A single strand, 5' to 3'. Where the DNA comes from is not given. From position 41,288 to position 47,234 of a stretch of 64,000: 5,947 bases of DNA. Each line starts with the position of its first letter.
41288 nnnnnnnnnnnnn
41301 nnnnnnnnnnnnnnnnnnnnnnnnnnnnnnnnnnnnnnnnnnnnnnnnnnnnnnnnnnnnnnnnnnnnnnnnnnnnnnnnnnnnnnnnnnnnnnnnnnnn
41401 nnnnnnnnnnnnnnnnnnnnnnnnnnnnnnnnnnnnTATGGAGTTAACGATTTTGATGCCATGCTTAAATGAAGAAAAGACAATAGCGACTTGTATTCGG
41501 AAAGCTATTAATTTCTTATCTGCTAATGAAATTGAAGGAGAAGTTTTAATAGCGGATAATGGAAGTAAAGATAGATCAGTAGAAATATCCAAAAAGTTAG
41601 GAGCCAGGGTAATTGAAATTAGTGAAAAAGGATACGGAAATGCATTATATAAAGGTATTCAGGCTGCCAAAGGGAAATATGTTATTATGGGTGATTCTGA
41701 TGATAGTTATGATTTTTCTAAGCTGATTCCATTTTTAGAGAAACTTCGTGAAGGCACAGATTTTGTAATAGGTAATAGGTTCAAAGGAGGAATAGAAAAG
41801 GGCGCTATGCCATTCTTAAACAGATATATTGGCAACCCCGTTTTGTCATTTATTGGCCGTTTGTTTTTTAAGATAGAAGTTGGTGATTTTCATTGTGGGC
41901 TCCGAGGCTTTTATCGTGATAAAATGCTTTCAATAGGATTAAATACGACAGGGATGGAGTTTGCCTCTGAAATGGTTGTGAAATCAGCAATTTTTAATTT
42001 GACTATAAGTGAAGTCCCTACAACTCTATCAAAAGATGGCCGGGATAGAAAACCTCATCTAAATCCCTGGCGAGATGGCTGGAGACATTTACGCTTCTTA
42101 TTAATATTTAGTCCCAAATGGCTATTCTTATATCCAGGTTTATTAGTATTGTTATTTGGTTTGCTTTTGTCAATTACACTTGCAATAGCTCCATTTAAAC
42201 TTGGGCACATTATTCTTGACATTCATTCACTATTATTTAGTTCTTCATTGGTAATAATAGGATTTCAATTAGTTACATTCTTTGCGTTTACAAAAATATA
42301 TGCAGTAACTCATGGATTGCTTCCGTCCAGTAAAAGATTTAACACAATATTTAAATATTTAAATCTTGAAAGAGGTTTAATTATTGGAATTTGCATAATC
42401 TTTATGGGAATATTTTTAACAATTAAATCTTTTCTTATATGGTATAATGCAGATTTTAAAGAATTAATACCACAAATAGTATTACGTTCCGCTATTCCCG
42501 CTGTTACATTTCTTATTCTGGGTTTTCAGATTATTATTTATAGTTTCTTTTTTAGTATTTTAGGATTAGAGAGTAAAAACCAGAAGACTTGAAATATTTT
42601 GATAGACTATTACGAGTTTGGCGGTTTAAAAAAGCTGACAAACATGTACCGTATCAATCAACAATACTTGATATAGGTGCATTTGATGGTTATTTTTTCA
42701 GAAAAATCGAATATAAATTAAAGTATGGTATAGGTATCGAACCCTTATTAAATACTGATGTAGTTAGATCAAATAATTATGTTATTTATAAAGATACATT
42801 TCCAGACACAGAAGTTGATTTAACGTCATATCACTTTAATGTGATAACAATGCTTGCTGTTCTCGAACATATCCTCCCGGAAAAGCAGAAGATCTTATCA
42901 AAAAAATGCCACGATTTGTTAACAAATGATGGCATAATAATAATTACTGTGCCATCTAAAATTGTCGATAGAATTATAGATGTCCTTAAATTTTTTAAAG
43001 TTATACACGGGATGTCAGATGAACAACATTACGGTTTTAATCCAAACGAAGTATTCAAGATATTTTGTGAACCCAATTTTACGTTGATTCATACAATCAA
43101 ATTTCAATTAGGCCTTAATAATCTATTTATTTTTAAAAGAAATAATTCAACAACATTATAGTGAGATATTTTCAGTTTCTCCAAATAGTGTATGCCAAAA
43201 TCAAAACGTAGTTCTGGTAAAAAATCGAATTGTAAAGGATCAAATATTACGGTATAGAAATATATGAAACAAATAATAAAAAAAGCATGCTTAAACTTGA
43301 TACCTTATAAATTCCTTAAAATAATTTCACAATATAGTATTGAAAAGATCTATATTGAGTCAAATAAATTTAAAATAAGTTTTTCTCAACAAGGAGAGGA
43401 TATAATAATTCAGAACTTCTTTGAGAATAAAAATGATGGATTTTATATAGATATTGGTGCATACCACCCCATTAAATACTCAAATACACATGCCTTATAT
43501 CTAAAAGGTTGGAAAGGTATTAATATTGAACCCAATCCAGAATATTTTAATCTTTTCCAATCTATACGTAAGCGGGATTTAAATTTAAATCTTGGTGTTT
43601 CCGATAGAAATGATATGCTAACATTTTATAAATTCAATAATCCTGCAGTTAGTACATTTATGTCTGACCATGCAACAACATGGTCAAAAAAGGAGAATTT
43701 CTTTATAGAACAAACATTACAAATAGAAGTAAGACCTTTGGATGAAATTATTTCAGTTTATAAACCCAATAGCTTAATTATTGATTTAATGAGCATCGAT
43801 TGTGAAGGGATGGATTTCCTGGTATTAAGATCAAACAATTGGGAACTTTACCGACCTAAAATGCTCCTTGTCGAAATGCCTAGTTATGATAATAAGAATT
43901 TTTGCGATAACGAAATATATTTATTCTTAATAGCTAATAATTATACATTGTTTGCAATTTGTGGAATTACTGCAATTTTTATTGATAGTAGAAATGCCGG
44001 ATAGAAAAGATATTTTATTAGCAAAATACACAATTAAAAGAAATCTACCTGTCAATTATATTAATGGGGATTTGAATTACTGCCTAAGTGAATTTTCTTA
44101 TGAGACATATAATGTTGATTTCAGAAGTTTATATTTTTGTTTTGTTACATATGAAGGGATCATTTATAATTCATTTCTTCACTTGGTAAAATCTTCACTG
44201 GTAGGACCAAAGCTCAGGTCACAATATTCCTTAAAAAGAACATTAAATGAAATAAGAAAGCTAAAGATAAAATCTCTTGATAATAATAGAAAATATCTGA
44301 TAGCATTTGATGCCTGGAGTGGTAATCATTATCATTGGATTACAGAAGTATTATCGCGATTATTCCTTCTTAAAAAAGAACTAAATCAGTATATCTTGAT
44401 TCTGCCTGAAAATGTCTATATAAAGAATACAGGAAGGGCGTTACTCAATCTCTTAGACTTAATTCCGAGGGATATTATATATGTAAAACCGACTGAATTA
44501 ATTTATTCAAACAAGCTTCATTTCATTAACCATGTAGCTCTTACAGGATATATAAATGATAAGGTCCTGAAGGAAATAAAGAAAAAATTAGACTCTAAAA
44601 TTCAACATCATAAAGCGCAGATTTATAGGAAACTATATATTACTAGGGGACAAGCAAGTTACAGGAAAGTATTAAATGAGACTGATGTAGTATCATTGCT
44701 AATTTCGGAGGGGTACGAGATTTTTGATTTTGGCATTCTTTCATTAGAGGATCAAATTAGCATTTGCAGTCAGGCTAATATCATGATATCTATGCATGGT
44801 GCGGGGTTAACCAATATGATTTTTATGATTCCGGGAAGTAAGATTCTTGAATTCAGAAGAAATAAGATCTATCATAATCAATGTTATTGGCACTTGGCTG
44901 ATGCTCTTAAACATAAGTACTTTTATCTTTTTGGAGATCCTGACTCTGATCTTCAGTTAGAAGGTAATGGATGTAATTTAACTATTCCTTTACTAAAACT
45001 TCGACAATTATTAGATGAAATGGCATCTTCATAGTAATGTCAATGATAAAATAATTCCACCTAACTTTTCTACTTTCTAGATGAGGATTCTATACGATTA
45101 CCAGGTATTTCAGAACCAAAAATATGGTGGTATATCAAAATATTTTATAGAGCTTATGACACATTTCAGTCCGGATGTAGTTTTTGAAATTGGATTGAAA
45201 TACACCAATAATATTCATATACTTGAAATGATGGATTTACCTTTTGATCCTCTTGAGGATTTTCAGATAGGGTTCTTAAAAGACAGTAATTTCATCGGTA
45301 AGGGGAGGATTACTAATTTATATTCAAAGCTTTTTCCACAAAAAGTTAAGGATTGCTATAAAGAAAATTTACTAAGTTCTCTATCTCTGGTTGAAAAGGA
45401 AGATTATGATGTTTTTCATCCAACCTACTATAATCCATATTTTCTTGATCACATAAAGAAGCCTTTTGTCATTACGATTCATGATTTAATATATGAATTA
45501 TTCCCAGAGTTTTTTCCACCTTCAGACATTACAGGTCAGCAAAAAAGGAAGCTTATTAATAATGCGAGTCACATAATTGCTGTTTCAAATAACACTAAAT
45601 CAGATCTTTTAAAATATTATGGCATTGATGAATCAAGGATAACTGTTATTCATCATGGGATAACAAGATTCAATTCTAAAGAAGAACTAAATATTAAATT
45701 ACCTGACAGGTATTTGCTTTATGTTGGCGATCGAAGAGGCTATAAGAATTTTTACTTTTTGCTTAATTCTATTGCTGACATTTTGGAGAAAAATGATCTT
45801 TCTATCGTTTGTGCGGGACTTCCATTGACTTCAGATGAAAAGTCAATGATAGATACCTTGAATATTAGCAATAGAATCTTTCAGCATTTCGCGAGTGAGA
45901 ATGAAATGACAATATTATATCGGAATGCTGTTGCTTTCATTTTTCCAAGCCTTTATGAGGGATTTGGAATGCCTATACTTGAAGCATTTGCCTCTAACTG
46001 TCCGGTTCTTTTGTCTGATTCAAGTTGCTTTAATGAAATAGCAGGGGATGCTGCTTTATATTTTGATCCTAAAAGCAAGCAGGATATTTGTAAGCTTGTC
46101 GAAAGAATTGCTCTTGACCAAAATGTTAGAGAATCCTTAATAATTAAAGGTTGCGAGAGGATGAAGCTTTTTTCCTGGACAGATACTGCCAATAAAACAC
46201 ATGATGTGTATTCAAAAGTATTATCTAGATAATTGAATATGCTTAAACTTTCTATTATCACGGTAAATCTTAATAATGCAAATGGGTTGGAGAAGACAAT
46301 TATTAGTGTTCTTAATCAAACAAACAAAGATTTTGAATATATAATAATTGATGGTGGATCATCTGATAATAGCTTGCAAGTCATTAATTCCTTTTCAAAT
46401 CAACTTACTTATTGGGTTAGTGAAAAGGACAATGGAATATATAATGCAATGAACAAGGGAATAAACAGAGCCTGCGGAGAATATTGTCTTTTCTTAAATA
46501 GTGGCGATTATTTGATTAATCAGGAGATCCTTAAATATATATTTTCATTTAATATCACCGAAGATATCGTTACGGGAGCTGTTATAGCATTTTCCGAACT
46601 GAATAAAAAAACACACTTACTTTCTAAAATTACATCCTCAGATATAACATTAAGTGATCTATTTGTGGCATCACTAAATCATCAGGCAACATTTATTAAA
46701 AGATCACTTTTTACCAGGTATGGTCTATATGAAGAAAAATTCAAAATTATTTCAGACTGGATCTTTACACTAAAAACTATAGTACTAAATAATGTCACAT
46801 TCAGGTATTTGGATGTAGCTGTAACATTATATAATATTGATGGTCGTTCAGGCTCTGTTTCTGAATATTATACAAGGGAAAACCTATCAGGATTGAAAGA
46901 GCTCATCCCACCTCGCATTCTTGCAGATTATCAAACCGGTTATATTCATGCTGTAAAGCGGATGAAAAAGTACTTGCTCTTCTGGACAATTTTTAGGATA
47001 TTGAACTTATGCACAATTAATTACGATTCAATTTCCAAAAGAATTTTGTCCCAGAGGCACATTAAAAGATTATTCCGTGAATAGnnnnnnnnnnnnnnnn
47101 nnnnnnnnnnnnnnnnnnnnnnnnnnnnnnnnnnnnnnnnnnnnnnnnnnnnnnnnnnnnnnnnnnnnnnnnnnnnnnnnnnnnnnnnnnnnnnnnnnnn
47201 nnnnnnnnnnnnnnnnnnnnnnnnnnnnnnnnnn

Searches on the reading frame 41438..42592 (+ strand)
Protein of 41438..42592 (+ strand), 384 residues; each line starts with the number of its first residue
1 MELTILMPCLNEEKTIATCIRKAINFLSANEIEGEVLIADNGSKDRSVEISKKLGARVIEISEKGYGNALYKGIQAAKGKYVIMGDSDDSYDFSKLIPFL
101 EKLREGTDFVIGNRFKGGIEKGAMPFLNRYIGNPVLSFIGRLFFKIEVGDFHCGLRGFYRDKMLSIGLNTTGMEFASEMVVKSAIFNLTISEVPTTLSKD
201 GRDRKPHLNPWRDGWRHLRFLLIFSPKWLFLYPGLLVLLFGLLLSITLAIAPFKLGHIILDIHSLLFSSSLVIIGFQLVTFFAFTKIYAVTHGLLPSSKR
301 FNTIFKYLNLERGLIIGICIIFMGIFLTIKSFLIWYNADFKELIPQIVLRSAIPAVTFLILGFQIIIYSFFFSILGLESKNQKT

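Call 74: search_protein_families(library=pfam, proteins=[window:41438-42592:+], max_evalue=1e-8)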
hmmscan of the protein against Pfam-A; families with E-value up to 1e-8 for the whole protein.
window:41438-42592:+ (384 aa): 1 family
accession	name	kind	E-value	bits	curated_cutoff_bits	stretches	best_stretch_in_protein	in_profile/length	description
PF00535.33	Glycos_transf_2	-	1.5e-27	97.1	23.3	1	4-162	1-163/168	Glycosyl transferase family 2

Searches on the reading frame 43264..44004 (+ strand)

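Call 74: search_protein_families(library=pfam, proteins=[window:43264-44004:+], max_evalue=1e-8)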
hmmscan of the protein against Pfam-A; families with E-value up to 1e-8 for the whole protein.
window:43264-44004:+ (246 aa): 1 family
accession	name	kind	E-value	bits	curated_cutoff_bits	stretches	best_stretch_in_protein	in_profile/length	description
PF05050.19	Methyltransf_21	-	1e-19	71.7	22.7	1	63-222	1-166/173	Methyltransferase FkbM domain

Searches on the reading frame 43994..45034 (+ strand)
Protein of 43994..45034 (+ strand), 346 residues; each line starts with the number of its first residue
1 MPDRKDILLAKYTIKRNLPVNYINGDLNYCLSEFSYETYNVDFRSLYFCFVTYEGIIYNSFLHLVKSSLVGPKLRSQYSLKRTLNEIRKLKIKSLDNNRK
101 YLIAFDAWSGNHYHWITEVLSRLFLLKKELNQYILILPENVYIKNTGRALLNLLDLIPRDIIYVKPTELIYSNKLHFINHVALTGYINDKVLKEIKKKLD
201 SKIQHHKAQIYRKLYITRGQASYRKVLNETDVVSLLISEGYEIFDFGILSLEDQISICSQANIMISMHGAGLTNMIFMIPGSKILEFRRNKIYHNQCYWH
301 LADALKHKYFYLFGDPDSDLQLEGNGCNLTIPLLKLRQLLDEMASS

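Call 74: search_protein_families(library=pfam, proteins=[window:43994-45034:+], max_evalue=1e-8)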
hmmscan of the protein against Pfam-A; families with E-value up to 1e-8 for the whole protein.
window:43994-45034:+ (346 aa): 1 family
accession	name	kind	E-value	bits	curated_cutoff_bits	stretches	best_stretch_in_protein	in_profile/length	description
PF04577.19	Glyco_transf_61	-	1.3e-27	97.2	27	1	113-285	2-137/137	Glycosyltransferase 61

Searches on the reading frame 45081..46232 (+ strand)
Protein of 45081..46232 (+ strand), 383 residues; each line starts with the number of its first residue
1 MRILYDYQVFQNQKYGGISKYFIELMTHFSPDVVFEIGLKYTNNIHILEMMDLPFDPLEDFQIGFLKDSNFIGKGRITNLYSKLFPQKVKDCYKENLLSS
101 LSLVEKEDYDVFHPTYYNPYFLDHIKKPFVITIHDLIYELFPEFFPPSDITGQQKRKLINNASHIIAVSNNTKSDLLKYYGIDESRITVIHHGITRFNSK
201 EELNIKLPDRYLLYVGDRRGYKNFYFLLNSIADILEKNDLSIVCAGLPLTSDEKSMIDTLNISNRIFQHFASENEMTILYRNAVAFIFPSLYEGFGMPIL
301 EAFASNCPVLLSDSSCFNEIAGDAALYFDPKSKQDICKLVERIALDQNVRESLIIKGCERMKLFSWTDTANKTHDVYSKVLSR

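Call 75: search_protein_families(library=pfam, proteins=[window:45081-46232:+], max_evalue=1e-8)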
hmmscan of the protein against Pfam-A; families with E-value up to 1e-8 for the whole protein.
window:45081-46232:+ (383 aa): 3 families
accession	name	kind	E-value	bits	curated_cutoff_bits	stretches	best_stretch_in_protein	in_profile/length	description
PF00534.26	Glycos_transf_1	-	5.2e-25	88.4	26.4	1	198-357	4-169/172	Glycosyl transferases group 1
PF13692.12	Glyco_trans_1_4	-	7.8e-17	62.3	27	1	210-343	2-139/142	Glycosyl transferases group 1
PF13439.12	Glyco_transf_4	-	2e-15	57.7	28.5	1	100-194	64-166/170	Glycosyltransferase Family 4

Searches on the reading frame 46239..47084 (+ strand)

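Call 75: search_protein_families(library=pfam, proteins=[window:46239-47084:+], max_evalue=1e-8)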
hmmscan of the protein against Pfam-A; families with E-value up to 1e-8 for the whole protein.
window:46239-47084:+ (281 aa): 2 families
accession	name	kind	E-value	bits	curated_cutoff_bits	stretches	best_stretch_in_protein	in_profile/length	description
PF00535.33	Glycos_transf_2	-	4.4e-20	72.7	23.3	1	5-131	1-131/168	Glycosyl transferase family 2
PF10111.15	Glyco_tranf_2_2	-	1.6e-10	41.4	27.3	1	7-177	4-196/276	Glycosyltransferase like family 2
